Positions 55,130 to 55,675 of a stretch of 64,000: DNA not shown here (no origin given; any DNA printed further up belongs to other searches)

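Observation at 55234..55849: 590-bp two-gene mini-insert in the 3' end of pth, flanked by 26-bp direct repeats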

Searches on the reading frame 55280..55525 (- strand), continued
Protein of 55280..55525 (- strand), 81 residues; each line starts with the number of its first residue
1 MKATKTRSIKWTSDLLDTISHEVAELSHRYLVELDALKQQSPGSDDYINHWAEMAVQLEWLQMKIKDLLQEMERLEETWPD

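Call 53: find_encoding_contigs(protein=P0019, flank=4000, max_places=3)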
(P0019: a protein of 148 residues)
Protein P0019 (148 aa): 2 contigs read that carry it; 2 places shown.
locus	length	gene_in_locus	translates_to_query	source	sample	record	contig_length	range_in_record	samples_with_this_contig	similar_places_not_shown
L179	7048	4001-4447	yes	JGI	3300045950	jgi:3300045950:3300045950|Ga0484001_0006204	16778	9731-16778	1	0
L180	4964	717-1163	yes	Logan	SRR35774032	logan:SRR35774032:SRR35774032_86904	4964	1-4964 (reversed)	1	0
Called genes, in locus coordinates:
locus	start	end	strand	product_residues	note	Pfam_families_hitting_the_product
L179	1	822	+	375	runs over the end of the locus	PF11899:DUF3419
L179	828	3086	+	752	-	PF03176:MMPL, PF02460:Patched (weak), PF12349:Sterol-sensing, PF03176:MMPL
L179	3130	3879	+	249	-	PF00834:Ribul_P_3_epim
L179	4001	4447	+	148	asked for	-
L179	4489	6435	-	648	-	PF00211:Guanylate_cyc, PF12895:ANAPC3 (faint), PF07719:TPR_2 (faint), PF13424:TPR_12 (faint), PF21033:RMD1-3 (faint), PF00515:TPR_1 (faint), PF13181:TPR_8 (faint), PF13414:TPR_11 (faint), +5 more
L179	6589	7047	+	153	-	?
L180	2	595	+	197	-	?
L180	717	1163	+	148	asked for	-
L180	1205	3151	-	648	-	PF00211:Guanylate_cyc, PF12895:ANAPC3 (faint), PF07719:TPR_2 (faint), PF13424:TPR_12 (faint), PF21033:RMD1-3 (faint), PF00515:TPR_1 (faint), PF13181:TPR_8 (faint), PF13414:TPR_11 (faint), +5 more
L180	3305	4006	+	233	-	PF00455:DeoRC (faint), PF06026:Rib_5-P_isom_A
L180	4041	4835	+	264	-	PF02567:PhzC-PhzF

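Call 54: find_encoding_contigs(protein=P0021, flank=4000, max_places=3)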
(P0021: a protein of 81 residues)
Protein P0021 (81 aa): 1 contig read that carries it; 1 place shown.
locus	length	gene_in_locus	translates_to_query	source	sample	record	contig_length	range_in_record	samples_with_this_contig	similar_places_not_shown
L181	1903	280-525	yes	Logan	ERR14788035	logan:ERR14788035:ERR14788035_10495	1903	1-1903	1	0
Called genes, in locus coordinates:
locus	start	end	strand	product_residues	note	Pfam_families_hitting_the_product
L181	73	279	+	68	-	-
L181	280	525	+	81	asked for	-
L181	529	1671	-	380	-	PF02515:CoA_transf_3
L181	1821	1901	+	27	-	?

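Call 61: find_related_loci(query=A1, collection=viral_contigs, flank=8000)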
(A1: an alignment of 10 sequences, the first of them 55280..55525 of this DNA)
Query A1 (81 aa) in viral_contigs; peptide patterns used: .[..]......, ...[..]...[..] (x = any residue, [..] = any of these).
74 stretches matched a pattern, but none encodes a relative of the query by tblastn (E <= 1e-3).

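Call 72: search_protein_families(library=pfam, alignment_id=A1, max_evalue=0.1)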
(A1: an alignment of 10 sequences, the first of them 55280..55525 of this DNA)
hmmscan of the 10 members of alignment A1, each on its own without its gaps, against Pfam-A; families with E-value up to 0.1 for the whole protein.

A. member 1, window:55280-55525:- (81 aa): 1 family
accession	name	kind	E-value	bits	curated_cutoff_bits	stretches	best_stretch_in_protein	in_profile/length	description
PF19962.4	EAD9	-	0.034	14.3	25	1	55-77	35-57/62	Effector-associated domain 9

B. families by the number of members that match (of 10 scanned): 7 families
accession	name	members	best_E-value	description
PF19962.4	EAD9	4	0.019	Effector-associated domain 9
PF21539.2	Med15_C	4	0.025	ARC105/Med15 mediator subunit C-terminal domain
PF06698.16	DUF1192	2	0.03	Protein of unknown function (DUF1192)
PF07455.17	Psu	1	0.0029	Phage polarity suppression protein (Psu)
PF25600.1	TRIM_CC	1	0.039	TRIM protein coiled-coil region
PF01663.27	Phosphodiest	1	0.042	Type I phosphodiesterase / nucleotide pyrophosphatase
PF09218.15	DUF1959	1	0.043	Domain of unknown function (DUF1959)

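Call 73: search_protein_families(library=ncbifam, proteins=[window:55280-55525:-, P0019, L003:3672-3959:-], max_evalue=0.1)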
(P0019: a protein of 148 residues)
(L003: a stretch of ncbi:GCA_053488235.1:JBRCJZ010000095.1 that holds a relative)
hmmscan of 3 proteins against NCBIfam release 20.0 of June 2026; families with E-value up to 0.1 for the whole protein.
window:55280-55525:- (81 aa): 0 families

P0019 (148 aa): 7 families
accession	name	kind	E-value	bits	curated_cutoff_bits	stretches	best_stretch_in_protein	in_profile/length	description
NF033930.1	pneumo_PspA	exception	5.6e-05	22.1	850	1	4-142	173-313/659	pneumococcal surface protein A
TIGR02168.1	SMC_prok_B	equivalog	0.0071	14.1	567.35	1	9-109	770-868/1181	chromosome segregation protein SMC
NF045487.1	ASRP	equivalog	0.013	14.1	300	1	6-137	345-474/593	archaea-specific SMC-related protein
TIGR02169.1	SMC_prok_A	equivalog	0.02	12.6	729.4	1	5-123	291-407/1165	chromosome segregation protein SMC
NF052682.1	morpho_FcmC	equivalog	0.04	14.2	90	1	26-64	49-87/159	filament morphology membrane protein FcmC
NF047516.1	LA_3659_fam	equivalog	0.043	13.4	36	1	5-106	85-189/221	LA_3659 family protein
NF047514.1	SpiroCoCo_N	equivalog_domain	0.043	13.4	75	1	5-106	85-189/221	SpiroCoCo family coiled-coil protein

L003:3672-3959:- (95 aa): 0 families

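Call 79: search_dna_similar(query=P0019, collection=phages, mode=protein, max_evalue=0.01)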
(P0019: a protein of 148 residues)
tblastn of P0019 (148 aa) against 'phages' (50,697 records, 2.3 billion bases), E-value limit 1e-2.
No match.

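Call 80: search_dna_similar(query=P0019, collection=plasmids, mode=protein, max_evalue=0.01)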
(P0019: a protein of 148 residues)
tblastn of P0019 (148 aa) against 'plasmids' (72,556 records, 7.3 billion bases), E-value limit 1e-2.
No match.
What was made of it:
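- No A or B relative occurs in GenBank phages or plasmids (calls 79, 80).
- Tried and rejected: GenBank phages and plasmids (calls 79, 80)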

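Call 99: list_cluster_members(proteins=[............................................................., P0026, P0027, P0030, P0032, P0023, P0025, P0020, P0024, P0011])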
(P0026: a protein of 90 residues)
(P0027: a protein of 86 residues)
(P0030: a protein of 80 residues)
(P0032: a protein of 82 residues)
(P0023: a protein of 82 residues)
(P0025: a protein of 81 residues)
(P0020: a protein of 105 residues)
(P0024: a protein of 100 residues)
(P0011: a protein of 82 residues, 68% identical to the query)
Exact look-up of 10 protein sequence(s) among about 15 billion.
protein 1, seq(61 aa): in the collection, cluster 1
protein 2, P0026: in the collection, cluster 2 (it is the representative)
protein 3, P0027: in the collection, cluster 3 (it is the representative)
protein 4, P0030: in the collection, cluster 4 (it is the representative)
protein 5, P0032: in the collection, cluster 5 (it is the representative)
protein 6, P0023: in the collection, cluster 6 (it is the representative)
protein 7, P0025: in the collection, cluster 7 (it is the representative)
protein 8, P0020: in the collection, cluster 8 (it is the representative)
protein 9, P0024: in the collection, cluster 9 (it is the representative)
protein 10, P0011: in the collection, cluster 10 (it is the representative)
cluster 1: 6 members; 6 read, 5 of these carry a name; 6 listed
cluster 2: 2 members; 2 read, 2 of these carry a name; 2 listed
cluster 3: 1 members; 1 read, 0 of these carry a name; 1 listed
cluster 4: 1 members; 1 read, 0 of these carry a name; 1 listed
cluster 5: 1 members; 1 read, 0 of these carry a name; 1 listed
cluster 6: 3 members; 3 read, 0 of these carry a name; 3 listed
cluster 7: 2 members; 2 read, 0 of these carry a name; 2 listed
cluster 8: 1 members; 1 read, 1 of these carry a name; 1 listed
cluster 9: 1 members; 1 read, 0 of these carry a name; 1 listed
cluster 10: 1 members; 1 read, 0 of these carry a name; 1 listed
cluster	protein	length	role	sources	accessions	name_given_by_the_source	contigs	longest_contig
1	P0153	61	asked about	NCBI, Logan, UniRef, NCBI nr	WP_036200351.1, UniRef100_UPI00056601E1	hypothetical protein [Meiothermus ruber] | hypothetical protein n=1 Tax=Meiothermus ruber TaxID=277 RepID=UPI00056601E1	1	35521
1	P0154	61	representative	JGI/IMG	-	hypothetical protein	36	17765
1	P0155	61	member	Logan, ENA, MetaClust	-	\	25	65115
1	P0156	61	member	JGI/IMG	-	hypothetical protein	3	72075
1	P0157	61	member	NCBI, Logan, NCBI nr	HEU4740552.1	MAG TPA: hypothetical protein VFS50_03020 [Meiothermus sp.] | hypothetical protein [Meiothermus sp.]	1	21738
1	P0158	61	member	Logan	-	-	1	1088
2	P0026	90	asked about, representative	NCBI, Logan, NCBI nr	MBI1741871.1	hypothetical protein HYR54_02265 [Candidatus Acetothermia bacterium] | hypothetical protein [Candidatus Acetothermia bacterium]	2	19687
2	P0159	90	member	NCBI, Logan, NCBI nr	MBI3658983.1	hypothetical protein HY230_00740 [Candidatus Acetothermia bacterium] | hypothetical protein [Candidatus Acetothermia bacterium]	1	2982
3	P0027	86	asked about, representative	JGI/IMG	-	-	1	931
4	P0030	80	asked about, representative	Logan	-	-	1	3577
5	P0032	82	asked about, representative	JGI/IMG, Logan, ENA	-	-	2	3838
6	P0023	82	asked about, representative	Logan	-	-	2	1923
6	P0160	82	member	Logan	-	-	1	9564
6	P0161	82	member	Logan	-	-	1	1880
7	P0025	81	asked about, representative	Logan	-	-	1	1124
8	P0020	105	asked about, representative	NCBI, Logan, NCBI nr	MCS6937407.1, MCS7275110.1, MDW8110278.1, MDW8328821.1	MAG: hypothetical protein NZ610_06915 [Candidatus Bipolaricaulota bacterium] | hypothetical protein [Candidatus Bipolaricaulota bacterium]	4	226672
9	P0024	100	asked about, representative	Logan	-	-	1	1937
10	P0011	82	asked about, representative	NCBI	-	-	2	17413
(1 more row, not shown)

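Call 102: search_protein_families(library=pfam, proteins=[L003:3672-3959:-], max_evalue=0.01)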
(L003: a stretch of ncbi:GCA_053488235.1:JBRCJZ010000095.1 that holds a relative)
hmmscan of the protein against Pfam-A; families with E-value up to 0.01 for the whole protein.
L003:3672-3959:- (95 aa): 0 families
